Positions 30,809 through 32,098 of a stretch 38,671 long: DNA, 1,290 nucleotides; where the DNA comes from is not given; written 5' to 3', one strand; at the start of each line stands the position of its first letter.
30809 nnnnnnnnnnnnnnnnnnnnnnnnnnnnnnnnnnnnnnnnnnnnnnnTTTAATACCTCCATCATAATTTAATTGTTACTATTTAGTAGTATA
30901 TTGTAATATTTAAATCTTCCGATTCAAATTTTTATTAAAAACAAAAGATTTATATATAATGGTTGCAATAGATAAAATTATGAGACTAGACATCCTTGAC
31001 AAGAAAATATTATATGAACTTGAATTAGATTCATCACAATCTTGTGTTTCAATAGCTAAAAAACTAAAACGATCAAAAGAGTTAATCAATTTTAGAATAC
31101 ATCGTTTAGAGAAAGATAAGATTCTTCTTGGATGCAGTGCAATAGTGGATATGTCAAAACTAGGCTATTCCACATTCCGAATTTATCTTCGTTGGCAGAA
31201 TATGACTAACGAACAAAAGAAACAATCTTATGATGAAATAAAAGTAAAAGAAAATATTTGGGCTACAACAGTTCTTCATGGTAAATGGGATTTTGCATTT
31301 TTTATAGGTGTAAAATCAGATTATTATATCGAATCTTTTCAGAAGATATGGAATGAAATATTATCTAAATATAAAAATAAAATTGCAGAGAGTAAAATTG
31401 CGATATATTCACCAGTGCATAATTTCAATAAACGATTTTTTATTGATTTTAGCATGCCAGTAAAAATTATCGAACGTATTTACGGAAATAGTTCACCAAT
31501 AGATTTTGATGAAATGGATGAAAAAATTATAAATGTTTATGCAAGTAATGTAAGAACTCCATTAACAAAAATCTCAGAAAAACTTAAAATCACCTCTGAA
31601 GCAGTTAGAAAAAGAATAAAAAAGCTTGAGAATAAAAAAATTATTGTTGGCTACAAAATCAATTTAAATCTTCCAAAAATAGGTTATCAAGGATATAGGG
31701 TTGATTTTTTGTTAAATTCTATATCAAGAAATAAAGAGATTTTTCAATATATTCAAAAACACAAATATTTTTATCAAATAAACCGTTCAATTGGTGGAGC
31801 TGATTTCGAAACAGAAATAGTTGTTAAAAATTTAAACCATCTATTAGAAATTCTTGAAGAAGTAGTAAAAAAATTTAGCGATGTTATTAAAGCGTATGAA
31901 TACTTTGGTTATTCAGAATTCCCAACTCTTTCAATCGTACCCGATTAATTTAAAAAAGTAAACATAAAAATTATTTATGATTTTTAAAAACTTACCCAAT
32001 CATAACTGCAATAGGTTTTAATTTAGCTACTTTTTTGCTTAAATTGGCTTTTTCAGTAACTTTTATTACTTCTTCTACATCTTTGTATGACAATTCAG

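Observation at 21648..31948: Co-directional ~9 kb array of seven exported or membrane-anchored proteins of unknown function with a divergent tandem-Lrp regulator: candidate cell-surface (host-contact) module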

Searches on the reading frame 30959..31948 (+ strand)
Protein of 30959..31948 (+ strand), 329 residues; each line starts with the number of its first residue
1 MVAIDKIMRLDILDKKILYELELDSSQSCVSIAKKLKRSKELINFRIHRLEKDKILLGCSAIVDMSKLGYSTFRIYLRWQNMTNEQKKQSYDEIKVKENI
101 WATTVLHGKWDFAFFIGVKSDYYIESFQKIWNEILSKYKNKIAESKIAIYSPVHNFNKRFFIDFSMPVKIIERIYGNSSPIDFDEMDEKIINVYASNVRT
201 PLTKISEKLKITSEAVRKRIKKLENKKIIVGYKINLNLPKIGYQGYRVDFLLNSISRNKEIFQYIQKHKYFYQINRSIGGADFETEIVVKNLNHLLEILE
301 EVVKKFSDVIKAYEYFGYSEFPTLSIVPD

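Call 3: search_protein_families(library=pfam, proteins=[window:30959-31948:+], max_evalue=0.1)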
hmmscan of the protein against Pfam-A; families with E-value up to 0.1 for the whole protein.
window:30959-31948:+ (329 aa): 7 families
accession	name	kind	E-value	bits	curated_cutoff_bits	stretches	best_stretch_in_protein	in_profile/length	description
PF13404.12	HTH_AsnC-type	-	7e-16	58.2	27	2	184-224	2-42/42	AsnC-type helix-turn-helix domain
PF13412.12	HTH_24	-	1.6e-14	53.6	21.9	2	184-229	2-47/48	Winged helix-turn-helix DNA-binding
PF08279.18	HTH_11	-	0.0001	22.6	25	1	200-227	16-43/55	HTH domain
PF09756.15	DDRGK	-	0.0057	16.8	27.8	1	186-231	100-145/188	DDRGK domain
PF08220.18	HTH_DeoR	-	0.01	16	21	0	202-229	17-44/57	DeoR-like helix-turn-helix domain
PF22451.2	NirdL-like_HTH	-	0.018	15.1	27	1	198-229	15-46/47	Siroheme decarboxylase NirDL-like HTH domain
PF01047.28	MarR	-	0.027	14.8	24.6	0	201-227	19-45/59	MarR family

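Call 4: search_protein_families(library=ncbifam, proteins=[window:30959-31948:+], max_evalue=0.1)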
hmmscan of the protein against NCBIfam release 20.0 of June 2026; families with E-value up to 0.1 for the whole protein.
window:30959-31948:+ (329 aa): 13 families
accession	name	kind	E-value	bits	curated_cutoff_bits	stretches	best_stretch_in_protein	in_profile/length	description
NF040820.1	trans_reg_LrpA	equivalog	3.8e-20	72.2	250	2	183-312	2-131/141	HTH-type transcriptional regulator LrpA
NF008384.0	PRK11179.1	equivalog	1.4e-15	57.4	227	2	182-304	6-129/153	transcriptional regulator AsnC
NF041395.1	TranRegLrpA1_Halo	equivalog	3e-14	53.2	250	2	186-309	6-129/142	HTH-type transcriptional regulator LrpA1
NF041396.1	TranRegLrp_Halo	equivalog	1.5e-13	50.8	190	2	183-266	3-86/149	HTH-type transcriptional regulator Lrp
NF040947.1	trans_reg_LysM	equivalog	5.2e-13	49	180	2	184-239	2-57/136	HTH-type transcriptional regulator LysM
NF053758.1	ChrTpTrnRegChrS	equivalog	1.9e-12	47.2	250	2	180-244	9-73/158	chromate efflux transcriptional regulator ChrS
NF008370.0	PRK11169.1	equivalog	2e-12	47.1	233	2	8-114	10-117/164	leucine-responsive transcriptional regulator Lrp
NF040708.3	Siroheme_Dcarb_AhbA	equivalog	4.8e-07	29.6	140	2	30-77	20-67/144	siroheme decarboxylase subunit alpha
NF040707.3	Siroheme_Dcarb_AhbB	equivalog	5e-05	23.1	125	1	198-244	12-58/146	siroheme decarboxylase subunit beta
TIGR02702.1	SufR_cyano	equivalog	0.0014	18.4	178.8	1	188-232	4-48/208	iron-sulfur cluster biosynthesis transcriptional regulator SufR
TIGR01884.1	cas_HTH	subfamily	0.0061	16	60.2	0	188-229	145-186/202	CRISPR-associated CARF protein Csa3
NF038251.1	AdcR_fam_Zn_TF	equivalog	0.014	15.7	175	1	181-233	32-83/143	zinc-dependent MarR family transcriptional regulator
TIGR00122.1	birA_repr_reg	equivalog_domain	0.07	13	70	0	203-226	17-40/69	biotin operon repressor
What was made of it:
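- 30959..31948 (+): R: two-unit Lrp/AsnC regulator. It is a lineage-specific neighbour, not part of the conserved block. Two HTH_AsnC stretches (call 3) and two LrpA/Lrp-like stretches (call 4).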

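Call 41: search_protein_families(library=phrogs, proteins=[window:30959-31948:+], max_evalue=0.01)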
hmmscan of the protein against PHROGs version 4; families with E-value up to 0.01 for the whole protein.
window:30959-31948:+ (329 aa): 0 families

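Call 72: search_protein_families(library=padloc, proteins=[window:30959-31948:+], max_evalue=0.01)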
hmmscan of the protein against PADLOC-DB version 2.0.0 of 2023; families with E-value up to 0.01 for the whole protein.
window:30959-31948:+ (329 aa): 4 families
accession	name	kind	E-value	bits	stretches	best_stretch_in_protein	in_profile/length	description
PDLC01434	CasR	-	9.5e-06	23.6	1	178-229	124-171/191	"CAS-I,CAS-II,CAS-III,CAS-IV,CAS-V,CAS-VI; associated_signaling"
PDLC01268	CasR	-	5.1e-05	21.3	0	182-230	121-168/179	"CAS-I,CAS-II,CAS-III,CAS-IV,CAS-V,CAS-VI; associated_signaling"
PDLC01866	CARF3--CARF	-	0.0011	17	0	7-53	134-180/207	-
PDLC01848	CARF3--CARF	-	0.0029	15.3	0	185-230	137-180/197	-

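Call 82: find_related_loci(query=window:30959-31948:+, collection=metagenome_contigs, flank=6000)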
Query window:30959-31948:+ (329 aa) in metagenome_contigs; peptide patterns used: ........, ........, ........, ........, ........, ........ (x = any residue, [..] = any of these).
52 stretches matched a pattern; 2 encode a relative of the query (tblastn E <= 1e-3); 2 distinct loci.
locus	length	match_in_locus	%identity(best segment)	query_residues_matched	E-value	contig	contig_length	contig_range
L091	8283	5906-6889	81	2-329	2e-177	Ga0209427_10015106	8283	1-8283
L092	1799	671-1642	76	8-329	5e-179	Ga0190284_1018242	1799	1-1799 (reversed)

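Call 85: search_protein_families(library=pfam, proteins=[L091:5423-5809:-, L091:5052-5396:-, L091:4027-4974:-, L091:3266-4030:-, L091:2283-3269:-, L091:702-1880:+, L091:8-679:+, L091:1894-2286:+], max_evalue=0.001)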
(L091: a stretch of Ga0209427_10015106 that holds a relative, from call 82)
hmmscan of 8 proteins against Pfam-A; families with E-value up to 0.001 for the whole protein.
L091:5423-5809:- (128 aa): 0 families

L091:5052-5396:- (114 aa): 0 families

L091:4027-4974:- (315 aa): 1 family
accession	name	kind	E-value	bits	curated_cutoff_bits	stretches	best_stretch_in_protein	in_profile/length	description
PF01916.23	DS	-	1.1e-89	301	27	1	24-307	1-286/288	Deoxyhypusine synthase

L091:3266-4030:- (254 aa): 10 families
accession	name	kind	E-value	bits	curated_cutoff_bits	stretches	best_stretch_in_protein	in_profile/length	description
PF12146.15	Hydrolase_4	-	1.5e-19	70.7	27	2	22-152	2-130/239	Serine aminopeptidase, S33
PF00561.26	Abhydrolase_1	-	2.8e-14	53.8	25.8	1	30-137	6-112/245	alpha/beta hydrolase fold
PF02129.25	Peptidase_S15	-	2.6e-11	44.1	23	1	52-136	50-132/262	X-Pro dipeptidyl-peptidase (S15 family)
PF20408.4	Abhydrolase_11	-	3.3e-08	33.9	27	1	28-124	6-99/193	Alpha/beta hydrolase domain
PF12697.13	Abhydrolase_6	-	2.3e-06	28.9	26.3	1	30-124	4-85/217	Alpha/beta hydrolase family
PF00326.27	Peptidase_S9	-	2.8e-06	27.4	22.6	1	73-253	37-208/213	Prolyl oligopeptidase family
PF08538.16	DUF1749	-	2.4e-05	24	24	0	22-125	29-135/299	Protein of unknown function (DUF1749)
PF01738.24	DLH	-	0.00036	20.6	21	0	75-129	72-126/217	Dienelactone hydrolase family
PF02273.21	Acyl_transf_2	-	0.00046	20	20.3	0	38-94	42-98/294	Acyl transferase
PF02089.21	Palm_thioest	-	0.00082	19.6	26.8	0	28-127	3-103/254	Palmitoyl protein thioesterase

L091:2283-3269:- (328 aa): 10 families
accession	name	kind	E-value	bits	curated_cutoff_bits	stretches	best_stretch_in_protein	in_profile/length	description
PF04015.17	DUF362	-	1.7e-30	107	24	1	33-289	1-200/200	Domain of unknown function (DUF362)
PF00037.32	Fer4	-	4.8e-10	39.3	21.1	2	170-192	2-24/24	4Fe-4S binding domain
PF12838.12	Fer4_7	-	1e-06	29.5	27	1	176-218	2-52/52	4Fe-4S dicluster domain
PF13187.11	Fer4_9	-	1.5e-06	28.6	27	1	175-219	1-52/52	4Fe-4S dicluster domain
PF12837.12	Fer4_6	-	2.7e-06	27.5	25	0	197-219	2-24/24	4Fe-4S binding domain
PF14697.11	Fer4_21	-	4.6e-06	27.1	35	1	173-220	5-58/59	4Fe-4S dicluster domain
PF13484.11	Fer4_16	-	1.4e-05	26.2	30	0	204-231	2-30/66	4Fe-4S double cluster binding domain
PF12797.12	Fer4_2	-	7.9e-05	22.8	24.5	0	171-186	5-20/22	4Fe-4S binding domain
PF25160.1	LdpA_Fe-S-bd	-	0.00033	20.8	27.6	0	182-222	9-46/49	LdpA Fe-S cluster-binding domain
PF13237.11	Fer4_10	-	0.00086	19.6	25.5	0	173-215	6-53/53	4Fe-4S dicluster domain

L091:702-1880:+ (392 aa): 1 family
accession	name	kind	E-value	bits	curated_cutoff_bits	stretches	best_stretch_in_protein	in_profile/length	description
PF00128.31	Alpha-amylase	-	6.8e-59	200.7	22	1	14-370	2-395/446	Alpha amylase, catalytic domain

L091:8-679:+ (223 aa): 1 family
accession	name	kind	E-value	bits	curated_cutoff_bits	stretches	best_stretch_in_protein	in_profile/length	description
PF13091.12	PLDc_2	-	1.3e-32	112.8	27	2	93-214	4-132/132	PLD-like domain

L091:1894-2286:+ (130 aa): 0 families
